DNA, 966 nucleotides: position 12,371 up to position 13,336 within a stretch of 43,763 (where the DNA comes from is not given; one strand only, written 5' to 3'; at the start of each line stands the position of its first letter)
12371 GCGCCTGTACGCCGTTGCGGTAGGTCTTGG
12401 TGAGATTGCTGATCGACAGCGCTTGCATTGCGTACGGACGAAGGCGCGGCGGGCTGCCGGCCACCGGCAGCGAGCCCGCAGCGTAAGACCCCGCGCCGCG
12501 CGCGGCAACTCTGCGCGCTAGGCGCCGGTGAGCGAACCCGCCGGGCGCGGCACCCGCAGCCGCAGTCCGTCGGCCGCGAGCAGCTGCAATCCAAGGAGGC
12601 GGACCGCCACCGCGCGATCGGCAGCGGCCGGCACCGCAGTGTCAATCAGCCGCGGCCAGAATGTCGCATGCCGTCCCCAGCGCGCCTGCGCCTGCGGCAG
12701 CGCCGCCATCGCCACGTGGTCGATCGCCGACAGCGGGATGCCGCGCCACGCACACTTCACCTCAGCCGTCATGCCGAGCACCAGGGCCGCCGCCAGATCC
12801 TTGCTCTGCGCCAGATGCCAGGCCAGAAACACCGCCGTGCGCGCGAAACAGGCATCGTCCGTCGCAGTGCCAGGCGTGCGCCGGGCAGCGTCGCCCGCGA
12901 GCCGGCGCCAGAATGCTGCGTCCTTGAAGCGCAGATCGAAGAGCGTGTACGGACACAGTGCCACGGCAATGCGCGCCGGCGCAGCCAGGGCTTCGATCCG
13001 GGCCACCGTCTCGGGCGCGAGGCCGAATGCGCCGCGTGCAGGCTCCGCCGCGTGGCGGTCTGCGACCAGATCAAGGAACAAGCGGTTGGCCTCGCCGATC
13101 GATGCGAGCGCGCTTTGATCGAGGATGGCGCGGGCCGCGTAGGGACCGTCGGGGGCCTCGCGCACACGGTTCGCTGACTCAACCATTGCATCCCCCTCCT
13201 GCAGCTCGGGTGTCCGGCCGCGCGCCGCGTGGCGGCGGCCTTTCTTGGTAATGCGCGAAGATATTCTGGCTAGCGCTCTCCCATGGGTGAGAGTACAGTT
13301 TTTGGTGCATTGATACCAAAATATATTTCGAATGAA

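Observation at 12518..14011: Divergent FlhC-like regulator and tandem-FlhD-like protein in a non-flagellar context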

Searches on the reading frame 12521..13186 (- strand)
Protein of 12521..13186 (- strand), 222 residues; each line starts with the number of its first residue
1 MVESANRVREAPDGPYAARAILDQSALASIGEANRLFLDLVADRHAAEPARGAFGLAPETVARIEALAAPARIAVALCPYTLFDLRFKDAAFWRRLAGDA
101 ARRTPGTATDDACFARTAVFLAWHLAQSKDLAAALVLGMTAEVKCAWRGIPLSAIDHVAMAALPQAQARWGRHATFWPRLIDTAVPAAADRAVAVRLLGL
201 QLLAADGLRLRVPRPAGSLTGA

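Call 3: search_protein_families(library=pfam, proteins=[window:12521-13186:-], max_evalue=10)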
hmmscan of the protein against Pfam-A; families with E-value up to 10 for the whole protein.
seq(222 aa): 1 family
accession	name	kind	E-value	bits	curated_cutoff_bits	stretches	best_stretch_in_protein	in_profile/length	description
PF13918.12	PLDc_3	-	0.016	15.3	27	1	173-209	115-151/180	PLD-like domain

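Call 4: search_protein_families(library=ncbifam, proteins=[window:12521-13186:-], max_evalue=10)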
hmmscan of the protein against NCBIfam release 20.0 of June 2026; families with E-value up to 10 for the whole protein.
seq(222 aa): 0 families

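Call 6: find_homologous_proteins(query=window:12521-13186:-)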
Query seq(222 aa) (222 aa): 142 proteins with E <= 0.001 among 8000 candidates; the best 120 are listed.
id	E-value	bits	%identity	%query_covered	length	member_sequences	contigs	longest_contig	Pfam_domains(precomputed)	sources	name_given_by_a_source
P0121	3.4e-135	467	100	100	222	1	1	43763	PF05247.20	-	-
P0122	1.5e-99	350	76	100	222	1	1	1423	-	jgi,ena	-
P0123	2.7e-95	336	74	100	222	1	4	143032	-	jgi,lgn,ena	jgi:hypothetical protein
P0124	2.0e-91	324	75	92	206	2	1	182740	-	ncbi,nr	ncbi:MAG TPA: hypothetical protein VN790_08435 [Steroidobacteraceae bacterium]|nr:hypothetical prote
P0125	6.9e-68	247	61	94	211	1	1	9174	PF05247.20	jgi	jgi:hypothetical protein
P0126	8.1e-68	246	61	94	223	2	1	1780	-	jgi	jgi:hypothetical protein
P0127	4.9e-65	237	61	94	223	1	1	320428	-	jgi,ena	jgi:hypothetical protein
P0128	3.9e-63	231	60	93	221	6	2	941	PF05247.20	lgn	-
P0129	1.1e-62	230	57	88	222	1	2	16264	-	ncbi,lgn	-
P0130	2.2e-62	229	59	94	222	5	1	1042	-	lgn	-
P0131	1.9e-61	226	56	89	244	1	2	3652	-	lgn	-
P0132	2.2e-61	225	57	94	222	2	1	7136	PF05247.20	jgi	jgi:hypothetical protein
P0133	2.6e-61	225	57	94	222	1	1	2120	PF05247.20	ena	-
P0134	5.1e-61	224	57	94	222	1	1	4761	PF05247.20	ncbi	-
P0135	1.0e-60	223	58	97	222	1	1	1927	PF05247.20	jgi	jgi:hypothetical protein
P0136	1.2e-60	223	56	94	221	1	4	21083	PF05247.20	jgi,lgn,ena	-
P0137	1.6e-60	223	57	94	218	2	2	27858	PF05247.20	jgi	jgi:hypothetical protein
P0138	1.8e-60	222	59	95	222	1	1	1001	PF05247.20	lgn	-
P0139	4.2e-60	221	55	96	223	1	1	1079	PF05247.20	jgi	jgi:hypothetical protein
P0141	6.9e-60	221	57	94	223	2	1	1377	PF05247.20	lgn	-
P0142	7.9e-60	220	57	94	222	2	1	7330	PF05247.20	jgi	jgi:hypothetical protein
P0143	1.4e-59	220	57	92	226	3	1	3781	PF05247.20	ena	-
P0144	1.6e-59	219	58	94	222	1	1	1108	PF05247.20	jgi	jgi:hypothetical protein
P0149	4.9e-59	218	56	93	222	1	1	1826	PF05247.20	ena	-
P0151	6.5e-59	217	57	93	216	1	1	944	PF05247.20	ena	-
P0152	7.6e-59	217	56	91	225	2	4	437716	PF05247.20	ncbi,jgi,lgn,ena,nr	ncbi:MAG: hypothetical protein O9284_08000 [Steroidobacteraceae bacterium]|jgi:hypothetical protein|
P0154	8.7e-59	217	54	97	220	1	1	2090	PF05247.20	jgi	jgi:hypothetical protein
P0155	1.4e-58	216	55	94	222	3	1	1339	PF05247.20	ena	-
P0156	1.9e-58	216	58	89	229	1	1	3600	PF05247.20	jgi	jgi:hypothetical protein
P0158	2.1e-58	216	55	94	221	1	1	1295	PF05247.20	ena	-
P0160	4.4e-58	215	55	94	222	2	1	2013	PF05247.20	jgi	jgi:hypothetical protein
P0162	8.9e-58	214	56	93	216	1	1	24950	PF05247.20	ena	-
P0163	1.0e-57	213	55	97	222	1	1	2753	PF05247.20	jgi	jgi:hypothetical protein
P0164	1.2e-57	213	56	96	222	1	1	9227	PF05247.20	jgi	jgi:hypothetical protein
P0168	2.1e-57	212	54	93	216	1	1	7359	PF05247.20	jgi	jgi:hypothetical protein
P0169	2.3e-57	212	54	96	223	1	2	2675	PF05247.20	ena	-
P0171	5.3e-57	211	55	93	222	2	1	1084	PF05247.20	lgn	-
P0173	1.0e-56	210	55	98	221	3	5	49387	PF05247.20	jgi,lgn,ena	-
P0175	4.4e-56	208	53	94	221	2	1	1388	PF05247.20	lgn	-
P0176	7.5e-56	207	52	93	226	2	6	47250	PF05247.20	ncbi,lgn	-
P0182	3.0e-55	205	54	91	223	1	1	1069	PF05247.20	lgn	-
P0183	5.6e-55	205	53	95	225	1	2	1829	PF05247.20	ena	-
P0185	1.8e-54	203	57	81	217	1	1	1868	PF05247.20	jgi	jgi:hypothetical protein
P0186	4.6e-54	202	54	82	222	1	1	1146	PF05247.20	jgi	jgi:hypothetical protein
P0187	5.2e-54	201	54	90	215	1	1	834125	PF05247.20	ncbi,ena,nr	ncbi:MAG: hypothetical protein JSR73_14900 [Proteobacteria bacterium]|nr:hypothetical protein [Pseud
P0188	6.6e-54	201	54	94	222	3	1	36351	PF05247.20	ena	-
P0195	1.1e-52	197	54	94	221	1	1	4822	PF05247.20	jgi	jgi:hypothetical protein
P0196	3.3e-52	195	51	94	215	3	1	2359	PF05247.20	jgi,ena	-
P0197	4.8e-52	195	50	94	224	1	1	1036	PF05247.20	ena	-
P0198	7.6e-52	194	49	95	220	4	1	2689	PF05247.20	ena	-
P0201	1.2e-51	194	54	93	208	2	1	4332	PF05247.20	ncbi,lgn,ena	-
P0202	1.6e-51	193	53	79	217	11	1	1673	PF05247.20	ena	-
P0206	5.0e-51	192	52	93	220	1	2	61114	PF05247.20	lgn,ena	-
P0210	1.7e-50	190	55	94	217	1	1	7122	PF05247.20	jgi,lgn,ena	jgi:hypothetical protein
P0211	2.5e-50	189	49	99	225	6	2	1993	PF05247.20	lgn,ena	-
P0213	6.2e-50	188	51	94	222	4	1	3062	PF05247.20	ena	-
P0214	1.1e-49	187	55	88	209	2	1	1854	PF05247.20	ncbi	-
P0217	1.2e-48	184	51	93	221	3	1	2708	PF05247.20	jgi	jgi:hypothetical protein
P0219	4.6e-48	182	54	94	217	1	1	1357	PF05247.20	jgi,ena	jgi:hypothetical protein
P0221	7.8e-48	181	49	89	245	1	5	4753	PF05247.20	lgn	-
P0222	6.5e-47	178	49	95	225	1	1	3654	PF05247.20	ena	-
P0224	6.8e-47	178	50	93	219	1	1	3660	PF05247.20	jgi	jgi:hypothetical protein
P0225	8.7e-47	178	48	86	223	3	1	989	PF05247.20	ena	-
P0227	3.8e-46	176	49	94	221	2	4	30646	PF05247.20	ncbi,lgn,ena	-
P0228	1.1e-45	174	49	87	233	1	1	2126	PF05247.20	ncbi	-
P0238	3.8e-43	166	49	86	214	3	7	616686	PF05247.20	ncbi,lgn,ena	-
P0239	4.4e-43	166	49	79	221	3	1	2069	PF05247.20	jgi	jgi:hypothetical protein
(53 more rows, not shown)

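Call 11: search_protein_families(library=pfam, proteins=[P0125, P0128, P0132, P0134, P0136, P0137, P0152, P0187, P0173, P0238], max_evalue=10)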
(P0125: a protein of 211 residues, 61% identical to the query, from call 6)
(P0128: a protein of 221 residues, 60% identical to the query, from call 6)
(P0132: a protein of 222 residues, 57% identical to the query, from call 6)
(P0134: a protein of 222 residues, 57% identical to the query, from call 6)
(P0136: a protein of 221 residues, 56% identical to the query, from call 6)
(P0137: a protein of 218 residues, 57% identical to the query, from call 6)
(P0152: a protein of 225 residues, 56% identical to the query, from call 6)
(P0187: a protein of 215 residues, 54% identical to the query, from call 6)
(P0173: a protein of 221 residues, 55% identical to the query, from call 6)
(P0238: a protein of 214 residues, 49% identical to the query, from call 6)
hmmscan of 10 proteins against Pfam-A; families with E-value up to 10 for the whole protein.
P0125 (211 aa): 2 families
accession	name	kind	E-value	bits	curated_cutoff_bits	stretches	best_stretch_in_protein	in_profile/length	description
PF05247.18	FlhD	-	0.023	15.4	27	1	55-106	36-87/102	Flagellar transcriptional activator (FlhD)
PF14718.12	SLT_L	-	0.12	13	25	1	136-174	15-52/68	Soluble lytic murein transglycosylase L domain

P0128 (221 aa): 1 family
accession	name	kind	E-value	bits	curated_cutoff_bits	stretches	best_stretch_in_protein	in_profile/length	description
PF05247.18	FlhD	-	0.0078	16.9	27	1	53-106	35-88/102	Flagellar transcriptional activator (FlhD)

P0132 (222 aa): 1 family
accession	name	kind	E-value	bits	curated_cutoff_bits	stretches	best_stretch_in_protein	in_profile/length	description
PF05247.18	FlhD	-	0.12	13.1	27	1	27-101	6-82/102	Flagellar transcriptional activator (FlhD)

P0134 (222 aa): 0 families

P0136 (221 aa): 2 families
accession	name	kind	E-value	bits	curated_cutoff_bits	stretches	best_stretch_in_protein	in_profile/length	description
PF05247.18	FlhD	-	0.22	12.2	27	1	26-102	6-84/102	Flagellar transcriptional activator (FlhD)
PF08544.19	GHMP_kinases_C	-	1.1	10.1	21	1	47-69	54-81/85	GHMP kinases C terminal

P0137 (218 aa): 0 families

P0152 (225 aa): 2 families
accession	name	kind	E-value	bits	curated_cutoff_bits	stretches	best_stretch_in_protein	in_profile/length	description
PF19706.4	DUF6203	-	0.027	14.8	26.7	1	39-59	5-25/54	Family of unknown function (DUF6203)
PF05247.18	FlhD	-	0.16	12.7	27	1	28-99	6-78/102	Flagellar transcriptional activator (FlhD)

P0187 (215 aa): 1 family
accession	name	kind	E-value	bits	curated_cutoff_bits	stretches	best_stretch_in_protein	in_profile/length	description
PF05247.18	FlhD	-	0.0013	19.4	27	1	25-99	7-83/102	Flagellar transcriptional activator (FlhD)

P0173 (221 aa): 1 family
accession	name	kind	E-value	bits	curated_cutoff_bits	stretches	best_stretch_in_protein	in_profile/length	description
PF05247.18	FlhD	-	0.004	17.8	27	1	28-99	7-80/102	Flagellar transcriptional activator (FlhD)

P0238 (214 aa): 1 family
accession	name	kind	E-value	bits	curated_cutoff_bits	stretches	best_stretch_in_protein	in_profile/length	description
PF05247.18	FlhD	-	0.029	15.1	27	1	53-94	35-76/102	Flagellar transcriptional activator (FlhD)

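Call 12: search_solved_structures(query=A1, max_evalue=10, show_alignments=3)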
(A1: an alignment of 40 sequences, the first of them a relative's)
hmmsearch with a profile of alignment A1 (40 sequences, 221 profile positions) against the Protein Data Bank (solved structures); distinct sequences matched with E-value up to 10: 3.
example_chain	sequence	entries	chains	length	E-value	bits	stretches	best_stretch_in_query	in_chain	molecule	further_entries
8j56_A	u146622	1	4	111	8.8e-06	28.6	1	24-118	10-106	Flagellar transcriptional regulator FlhD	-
2ehw_A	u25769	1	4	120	0.22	14.2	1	134-195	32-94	Hypothetical protein TTHB059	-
5hxg_B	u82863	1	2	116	0.35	13.6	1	25-107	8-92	Flagellar transcriptional regulator FlhD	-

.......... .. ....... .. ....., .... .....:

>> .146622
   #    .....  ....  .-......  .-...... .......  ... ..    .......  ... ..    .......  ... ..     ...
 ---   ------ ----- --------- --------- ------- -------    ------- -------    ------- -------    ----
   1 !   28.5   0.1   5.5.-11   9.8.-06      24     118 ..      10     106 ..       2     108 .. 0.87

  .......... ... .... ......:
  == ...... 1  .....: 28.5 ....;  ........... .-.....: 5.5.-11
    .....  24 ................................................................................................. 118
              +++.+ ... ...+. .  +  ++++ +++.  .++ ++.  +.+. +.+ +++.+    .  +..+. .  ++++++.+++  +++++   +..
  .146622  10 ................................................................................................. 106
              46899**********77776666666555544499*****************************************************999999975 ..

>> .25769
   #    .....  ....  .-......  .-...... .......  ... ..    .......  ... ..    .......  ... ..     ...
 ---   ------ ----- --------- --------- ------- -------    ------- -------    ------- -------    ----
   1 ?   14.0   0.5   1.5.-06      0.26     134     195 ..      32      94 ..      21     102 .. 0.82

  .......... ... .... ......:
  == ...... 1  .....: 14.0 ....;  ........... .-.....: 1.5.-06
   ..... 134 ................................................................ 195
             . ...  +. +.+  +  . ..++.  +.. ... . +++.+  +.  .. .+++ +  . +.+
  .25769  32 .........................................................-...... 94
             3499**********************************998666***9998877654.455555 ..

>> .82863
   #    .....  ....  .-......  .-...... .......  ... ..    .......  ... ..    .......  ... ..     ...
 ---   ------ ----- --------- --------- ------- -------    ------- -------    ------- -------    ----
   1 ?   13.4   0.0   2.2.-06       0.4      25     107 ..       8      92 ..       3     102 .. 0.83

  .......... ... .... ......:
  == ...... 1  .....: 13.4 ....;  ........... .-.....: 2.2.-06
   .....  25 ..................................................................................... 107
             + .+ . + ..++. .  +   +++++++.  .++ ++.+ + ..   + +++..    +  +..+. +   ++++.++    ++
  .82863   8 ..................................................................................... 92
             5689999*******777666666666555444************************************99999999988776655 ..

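Call 22: predict_structure(alignment_id=A1)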
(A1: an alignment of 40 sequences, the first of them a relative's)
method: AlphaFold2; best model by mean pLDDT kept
length: 222 residues; sequences in the alignment: 40
mean_pLDDT: 88.1   pTM: 0.84
mean pLDDT of the five models: 88.1, 87.4, 84.6, 83.7, 83.4
residues with pLDDT >= 90: 167; 70-90: 22; 50-70: 22; < 50: 11
segments of 3 or more residues with pLDDT < 50: 1-10
pLDDT, mean of each block of 10 residues (from residue 1): 43 58 91 98 96 97 96 95 97 94 84 97 95 94 96 95 97 96 87 92 84 61 58
secondary structure, 60 per line:
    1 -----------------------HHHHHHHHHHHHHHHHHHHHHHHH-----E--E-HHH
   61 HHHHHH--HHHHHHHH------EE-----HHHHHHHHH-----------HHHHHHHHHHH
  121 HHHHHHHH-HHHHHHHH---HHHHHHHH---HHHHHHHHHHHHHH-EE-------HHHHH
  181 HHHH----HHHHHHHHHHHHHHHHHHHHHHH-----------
elements in order: H24-47 H58-66 H69-76 H90-98 H110-128 H130-137 H141-148 H152-165 H176-184 H189-211

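Call 25: fold_search(model_id=the predicted structure, library=pdb)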
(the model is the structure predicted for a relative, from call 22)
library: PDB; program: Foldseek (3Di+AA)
matches with E <= 10: 197; with E <= 0.001: 0
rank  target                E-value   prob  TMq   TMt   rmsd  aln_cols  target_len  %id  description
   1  6yj2_C                1.4e-01  0.15  0.13  0.15  17.1       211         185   16  Structural and DNA binding studies of the transcriptional repressor Rv2506 (BkaR) from Mycobacterium tuberculosis supp (released 2021-04-14)
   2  4g12_A                3.1e-01  0.12  0.14  0.15  17.5       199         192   17  Crystal structure of putative TetR family transcriptional regulator, Fad35R, from Mycobacterium tuberculosis (released 2013-07-10)
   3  5cwf_B                5.0e-01  0.10  0.14  0.17  18.0       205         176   14  Crystal structure of de novo designed helical repeat protein DHR8 (released 2015-12-16)
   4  7n4w                  6.6e-01  0.06  0.13  0.15  17.3       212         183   18  Complex structure of ROTU4 with rotundine (released 2022-06-29)
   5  4gph_C                8.3e-01  0.09  0.16  0.17  16.2       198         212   10  Structure of HmuO, heme oxygenase from Corynebacterium diphtheriae, in complex with the putative reaction intermediate (released 2013-08-21)
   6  5oxo                  8.3e-01  0.04  0.11  0.08  17.4       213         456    9  PepTSt apo structure (released 2018-02-21)
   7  8f6k_A                9.2e-01  0.09  0.18  0.16  17.7       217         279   12  Cryo-EM structure of a Zinc-loaded H263A/D287A mutant of the YiiP-Fab complex (released 2023-02-08)
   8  1wnw_B                9.2e-01  0.08  0.15  0.16  17.1       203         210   11  D136N mutant of Heme Oxygenase from Corynebacterium diphtheriae (HmuO) (released 2004-11-09)
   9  7n54_B                9.2e-01  0.06  0.13  0.15  16.7       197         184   17  Complex structure of GLAU4 with glaucine (released 2022-06-29)
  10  4xnj                  9.6e-01  0.04  0.11  0.09  17.7       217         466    8  X-ray structure of PepTst2 (released 2015-06-03)
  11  9m1h_A                1.2e+00  0.08  0.18  0.15  21.5       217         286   18  Cryo-EM structure of PGE2-EP1-Gq complex (released 2025-04-30)
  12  5oxn                  1.2e+00  0.04  0.12  0.08  17.2       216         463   10  PepTSt in complex with dipeptide Phe-Ala (released 2018-02-21)
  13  6eia                  1.2e+00  0.04  0.12  0.07  17.7       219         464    8  PepTSt in complex with HEPES (100 mM) (released 2018-02-21)
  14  4gpc_B                1.3e+00  0.08  0.16  0.17  16.2       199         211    8  Structure of the biliverdin-HmuO, heme oxygenase from Corynebacterium diphtheriae (released 2013-08-21)
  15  9gtv_A                1.3e+00  0.06  0.13  0.15  17.1       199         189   16  Crystal structure of RamR with Tyr59 replaced with para-boronophenylalanine (boronate form) (released 2024-12-25)
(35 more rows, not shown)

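Call 30: find_related_loci(query=A1, collection=genome_contigs, flank=6000)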
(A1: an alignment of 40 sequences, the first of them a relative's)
Query A1 (222 aa) in genome_contigs; peptide patterns used: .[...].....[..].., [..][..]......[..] (x = any residue, [..] = any of these).
99 stretches matched a pattern; 21 encode a relative of the query (tblastn E <= 1e-3); 21 distinct loci.
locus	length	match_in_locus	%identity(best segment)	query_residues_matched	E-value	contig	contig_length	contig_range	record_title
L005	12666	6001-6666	73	1-222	4e-103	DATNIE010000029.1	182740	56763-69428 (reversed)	MAG TPA_asm: Steroidobacteraceae bacterium isolate SMAG_U11365 k141_722598, whole genome shotgun sequence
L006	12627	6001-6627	60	1-208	2e-72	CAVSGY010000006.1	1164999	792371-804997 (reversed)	MAG: uncultured proteobacterium isolate MFD01476.bin.2.104 genome assembly, contig: contig_29444, whole genome shotgun s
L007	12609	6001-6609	56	6-207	6e-63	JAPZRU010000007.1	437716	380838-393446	MAG: Steroidobacteraceae bacterium isolate LE19-196.1M c_000000009935, whole genome shotgun sequence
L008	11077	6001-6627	53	1-209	1e-58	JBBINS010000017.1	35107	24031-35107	MAG: Gammaproteobacteria bacterium isolate BR1S70218_bin_261 NODE_1304_length_35107_cov_14.609124, whole genome shotgun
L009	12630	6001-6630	52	1-209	9e-59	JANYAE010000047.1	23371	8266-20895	MAG: Proteobacteria bacterium isolate GL140_5_metabat_18 GL140_5_k141_874503, whole genome shotgun sequence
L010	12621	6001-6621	55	1-207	9e-59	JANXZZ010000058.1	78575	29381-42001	MAG: Proteobacteria bacterium isolate GL140_5_metabat_135_sub GL140_5_k141_3230683, whole genome shotgun sequence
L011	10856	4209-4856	54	1-218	1e-58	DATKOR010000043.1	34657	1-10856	MAG TPA_asm: Steroidobacteraceae bacterium isolate SMAG_U14769 k141_3955160, whole genome shotgun sequence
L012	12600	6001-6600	54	14-213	2e-57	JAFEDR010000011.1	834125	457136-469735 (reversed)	MAG: Proteobacteria bacterium isolate SZAS-85 LIN-566__11__length-834125, whole genome shotgun sequence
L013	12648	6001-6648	51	1-219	8e-53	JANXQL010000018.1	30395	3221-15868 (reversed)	MAG: Proteobacteria bacterium isolate GL140_5_concoct_220_sub GL140_5_k141_2945661, whole genome shotgun sequence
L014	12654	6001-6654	49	3-218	2e-52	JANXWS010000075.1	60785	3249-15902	MAG: Proteobacteria bacterium isolate GL140_2_metabat_244 GL140_2_k141_1566298, whole genome shotgun sequence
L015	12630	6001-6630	54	1-209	8e-52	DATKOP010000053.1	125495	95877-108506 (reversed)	MAG TPA_asm: Steroidobacteraceae bacterium isolate SMAG_U14767 k141_2439074, whole genome shotgun sequence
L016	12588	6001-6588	50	1-196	1e-50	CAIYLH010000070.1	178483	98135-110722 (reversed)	MAG: uncultured proteobacterium isolate MJ-2014_bin-0272 genome assembly, contig: bin-0272:070/139, whole genome shotgun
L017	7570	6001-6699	47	1-220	4e-50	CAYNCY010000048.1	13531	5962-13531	MAG TPA_asm: uncultured Steroidobacteraceae bacterium isolate binchicken_co54_411 genome assembly, contig: NODE_8171_len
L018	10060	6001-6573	55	14-208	9e-49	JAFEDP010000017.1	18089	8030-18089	MAG: Proteobacteria bacterium isolate SZAS-83 LIN-417__17__length-18089, whole genome shotgun sequence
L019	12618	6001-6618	40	1-208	3e-39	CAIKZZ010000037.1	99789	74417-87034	MAG: uncultured proteobacterium isolate Umea_bin-08968 genome assembly, contig: bin-08968:37/48, whole genome shotgun se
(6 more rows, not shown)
